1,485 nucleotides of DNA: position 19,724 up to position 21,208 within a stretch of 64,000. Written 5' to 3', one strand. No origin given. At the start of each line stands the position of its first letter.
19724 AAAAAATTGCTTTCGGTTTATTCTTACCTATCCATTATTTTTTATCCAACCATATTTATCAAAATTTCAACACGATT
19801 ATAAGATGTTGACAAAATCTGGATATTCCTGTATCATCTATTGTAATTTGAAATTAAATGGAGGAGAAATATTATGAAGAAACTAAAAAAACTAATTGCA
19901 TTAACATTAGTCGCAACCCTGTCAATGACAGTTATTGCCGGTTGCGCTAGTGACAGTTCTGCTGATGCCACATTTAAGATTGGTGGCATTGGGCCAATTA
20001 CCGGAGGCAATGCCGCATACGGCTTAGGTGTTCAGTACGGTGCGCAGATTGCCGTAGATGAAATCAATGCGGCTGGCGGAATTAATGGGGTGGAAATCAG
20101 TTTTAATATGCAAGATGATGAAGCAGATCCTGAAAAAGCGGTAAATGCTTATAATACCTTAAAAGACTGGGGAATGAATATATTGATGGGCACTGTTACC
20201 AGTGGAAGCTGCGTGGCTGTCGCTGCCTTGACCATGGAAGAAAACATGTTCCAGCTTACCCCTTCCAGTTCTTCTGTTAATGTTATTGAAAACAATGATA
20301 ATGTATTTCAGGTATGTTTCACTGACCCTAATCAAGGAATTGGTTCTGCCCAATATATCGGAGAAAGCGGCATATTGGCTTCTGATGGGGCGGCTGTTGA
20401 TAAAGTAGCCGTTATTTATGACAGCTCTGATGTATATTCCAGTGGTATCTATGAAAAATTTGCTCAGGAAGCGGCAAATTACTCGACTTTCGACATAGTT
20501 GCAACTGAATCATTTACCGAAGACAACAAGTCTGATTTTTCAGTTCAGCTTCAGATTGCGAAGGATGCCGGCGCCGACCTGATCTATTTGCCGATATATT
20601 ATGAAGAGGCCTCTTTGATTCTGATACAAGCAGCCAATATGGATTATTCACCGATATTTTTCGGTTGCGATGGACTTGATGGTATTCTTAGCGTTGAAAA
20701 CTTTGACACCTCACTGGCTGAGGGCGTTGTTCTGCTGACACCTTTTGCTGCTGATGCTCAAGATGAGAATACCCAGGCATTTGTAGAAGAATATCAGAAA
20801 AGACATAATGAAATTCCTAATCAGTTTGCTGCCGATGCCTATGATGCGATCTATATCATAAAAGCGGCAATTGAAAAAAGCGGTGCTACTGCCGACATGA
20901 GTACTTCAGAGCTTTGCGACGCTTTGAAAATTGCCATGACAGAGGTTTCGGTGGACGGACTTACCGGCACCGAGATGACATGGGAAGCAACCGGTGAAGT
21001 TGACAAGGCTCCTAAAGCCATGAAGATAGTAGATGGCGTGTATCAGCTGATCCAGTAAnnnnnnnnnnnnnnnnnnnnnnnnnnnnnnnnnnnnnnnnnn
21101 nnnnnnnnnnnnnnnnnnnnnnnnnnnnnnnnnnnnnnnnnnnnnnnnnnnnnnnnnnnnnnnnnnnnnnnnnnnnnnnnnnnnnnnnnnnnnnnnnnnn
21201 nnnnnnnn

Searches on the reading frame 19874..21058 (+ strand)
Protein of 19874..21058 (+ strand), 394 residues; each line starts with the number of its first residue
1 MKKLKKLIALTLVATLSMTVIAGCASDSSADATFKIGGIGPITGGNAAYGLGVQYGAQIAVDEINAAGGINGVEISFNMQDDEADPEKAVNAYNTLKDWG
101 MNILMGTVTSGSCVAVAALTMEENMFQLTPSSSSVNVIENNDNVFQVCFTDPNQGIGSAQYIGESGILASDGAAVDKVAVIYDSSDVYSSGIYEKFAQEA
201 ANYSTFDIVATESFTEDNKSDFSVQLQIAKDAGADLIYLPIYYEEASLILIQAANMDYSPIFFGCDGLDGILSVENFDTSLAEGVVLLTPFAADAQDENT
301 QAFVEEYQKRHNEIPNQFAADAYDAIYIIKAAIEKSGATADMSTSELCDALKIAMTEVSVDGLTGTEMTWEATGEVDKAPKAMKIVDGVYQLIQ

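Call 27: find_encoding_contigs(protein=window:19874-21058:+, flank=3000, max_places=10)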
Protein window:19874-21058:+ (394 aa): 5 contigs read that carry it; 3 places shown.
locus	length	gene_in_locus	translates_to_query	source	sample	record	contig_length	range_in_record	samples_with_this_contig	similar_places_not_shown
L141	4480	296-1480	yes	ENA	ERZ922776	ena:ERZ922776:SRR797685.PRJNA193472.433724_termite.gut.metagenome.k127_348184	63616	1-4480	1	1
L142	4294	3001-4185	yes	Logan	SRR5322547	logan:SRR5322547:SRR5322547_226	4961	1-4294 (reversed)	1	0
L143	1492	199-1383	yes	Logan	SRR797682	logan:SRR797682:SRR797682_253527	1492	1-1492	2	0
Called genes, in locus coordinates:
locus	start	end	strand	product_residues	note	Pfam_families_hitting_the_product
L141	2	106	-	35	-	?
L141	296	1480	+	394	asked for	PF13433:Peripla_BP_5, PF13458:Peripla_BP_6, PF01094:ANF_receptor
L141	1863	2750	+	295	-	PF02653:BPD_transp_2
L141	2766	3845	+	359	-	PF02653:BPD_transp_2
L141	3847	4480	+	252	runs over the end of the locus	PF00005:ABC_tran, PF13304:AAA_21 (faint)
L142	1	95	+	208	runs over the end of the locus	PF01467:CTP_transf_like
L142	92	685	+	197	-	PF01966:HD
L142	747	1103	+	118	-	PF02410:RsfS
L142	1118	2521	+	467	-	PF01554:MatE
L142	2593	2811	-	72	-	PF04070:DUF378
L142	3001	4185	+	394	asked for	PF13433:Peripla_BP_5, PF13458:Peripla_BP_6, PF01094:ANF_receptor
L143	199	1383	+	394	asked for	PF13433:Peripla_BP_5, PF13458:Peripla_BP_6, PF01094:ANF_receptor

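Call 43: find_homologous_proteins(query=window:19874-21058:+, max_evalue=1e-120)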
Query window:19874-21058:+ (394 aa): 7760 proteins with E <= 1e-120 among 8000 candidates; the best 120 are listed.
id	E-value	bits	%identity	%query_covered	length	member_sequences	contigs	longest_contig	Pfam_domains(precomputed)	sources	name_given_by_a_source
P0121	6.1e-251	850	100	100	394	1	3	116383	PF01094.35,PF13433.13,PF13458.13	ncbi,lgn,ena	-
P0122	3.4e-202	689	81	100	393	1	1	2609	PF01094.35,PF13433.13,PF13458.13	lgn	-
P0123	8.4e-198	675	78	100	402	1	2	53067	PF01094.35,PF13433.13,PF13458.13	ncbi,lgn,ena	-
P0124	4.9e-184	630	69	100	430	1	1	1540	PF01094.35,PF13433.13,PF13458.13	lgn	-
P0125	2.6e-177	607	71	100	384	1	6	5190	PF01094.35,PF13433.13,PF13458.13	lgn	-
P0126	2.4e-174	598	69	100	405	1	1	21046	PF01094.35,PF13433.13,PF13458.13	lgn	-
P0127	1.7e-168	578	68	99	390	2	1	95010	PF01094.35,PF13433.13,PF13458.13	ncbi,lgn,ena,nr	ncbi:MAG: ABC transporter substrate-binding protein [Lachnospiraceae bacterium]|nr:ABC transporter s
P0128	7.8e-168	576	70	99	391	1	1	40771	PF01094.35,PF13433.13,PF13458.13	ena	-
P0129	1.8e-167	575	65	100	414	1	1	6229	PF01094.35,PF13433.13,PF13458.13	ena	-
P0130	1.9e-167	575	67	98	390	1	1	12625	PF01094.35,PF13433.13,PF13458.13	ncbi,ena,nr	ncbi:MAG: ABC transporter substrate-binding protein [Lachnospiraceae bacterium]|nr:ABC transporter s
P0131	2.2e-167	575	70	99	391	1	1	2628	PF01094.35,PF13433.13,PF13458.13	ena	-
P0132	2.7e-167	574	69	99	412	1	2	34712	PF01094.35,PF13433.13,PF13458.13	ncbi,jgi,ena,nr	ncbi:MAG: ABC transporter substrate-binding protein [Lachnospiraceae bacterium]|nr:ABC transporter s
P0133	4.3e-167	574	68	100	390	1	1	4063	PF01094.35,PF13433.13,PF13458.13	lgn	-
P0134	1.2e-166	572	70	100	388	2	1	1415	PF01094.35,PF13433.13,PF13458.13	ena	-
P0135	3.1e-166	571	68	99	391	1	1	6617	PF01094.35,PF13433.13,PF13458.13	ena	-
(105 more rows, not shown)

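Call 44: find_encoding_contigs(protein=P0122, flank=2000, max_places=3)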
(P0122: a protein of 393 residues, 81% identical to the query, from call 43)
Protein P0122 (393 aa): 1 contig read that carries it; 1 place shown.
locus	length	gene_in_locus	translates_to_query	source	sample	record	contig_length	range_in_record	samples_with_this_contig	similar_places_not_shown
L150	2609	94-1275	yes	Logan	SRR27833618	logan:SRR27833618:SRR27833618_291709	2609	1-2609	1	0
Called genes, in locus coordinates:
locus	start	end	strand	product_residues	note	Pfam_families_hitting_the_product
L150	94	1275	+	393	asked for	PF13433:Peripla_BP_5, PF13458:Peripla_BP_6, PF01094:ANF_receptor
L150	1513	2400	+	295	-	PF02653:BPD_transp_2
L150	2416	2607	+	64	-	?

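Call 45: find_encoding_contigs(protein=P0123, flank=2000, max_places=3)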
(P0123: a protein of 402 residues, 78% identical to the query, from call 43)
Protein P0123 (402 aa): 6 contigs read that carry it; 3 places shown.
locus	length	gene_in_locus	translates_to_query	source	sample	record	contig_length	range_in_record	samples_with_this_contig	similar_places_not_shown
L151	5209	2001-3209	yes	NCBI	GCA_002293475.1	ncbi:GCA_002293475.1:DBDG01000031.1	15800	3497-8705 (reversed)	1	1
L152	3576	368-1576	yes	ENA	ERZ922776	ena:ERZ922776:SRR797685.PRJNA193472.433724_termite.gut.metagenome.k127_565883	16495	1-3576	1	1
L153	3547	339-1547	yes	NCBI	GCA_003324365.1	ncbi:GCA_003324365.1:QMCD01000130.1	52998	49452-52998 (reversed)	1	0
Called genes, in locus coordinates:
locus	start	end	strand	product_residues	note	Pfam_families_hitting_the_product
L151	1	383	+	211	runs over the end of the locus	PF01467:CTP_transf_like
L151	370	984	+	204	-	PF01966:HD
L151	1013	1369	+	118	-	PF02410:RsfS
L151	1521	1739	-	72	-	PF04070:DUF378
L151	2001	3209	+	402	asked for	PF13433:Peripla_BP_5, PF13458:Peripla_BP_6, PF01094:ANF_receptor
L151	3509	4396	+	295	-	PF02653:BPD_transp_2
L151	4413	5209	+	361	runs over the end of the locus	PF02653:BPD_transp_2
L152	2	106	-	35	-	?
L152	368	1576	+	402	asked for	PF13433:Peripla_BP_5, PF13458:Peripla_BP_6, PF01094:ANF_receptor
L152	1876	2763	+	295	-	PF02653:BPD_transp_2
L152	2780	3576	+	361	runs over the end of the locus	PF02653:BPD_transp_2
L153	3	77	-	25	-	?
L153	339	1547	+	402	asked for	PF13433:Peripla_BP_5, PF13458:Peripla_BP_6, PF01094:ANF_receptor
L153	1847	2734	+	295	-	PF02653:BPD_transp_2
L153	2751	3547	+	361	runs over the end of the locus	PF02653:BPD_transp_2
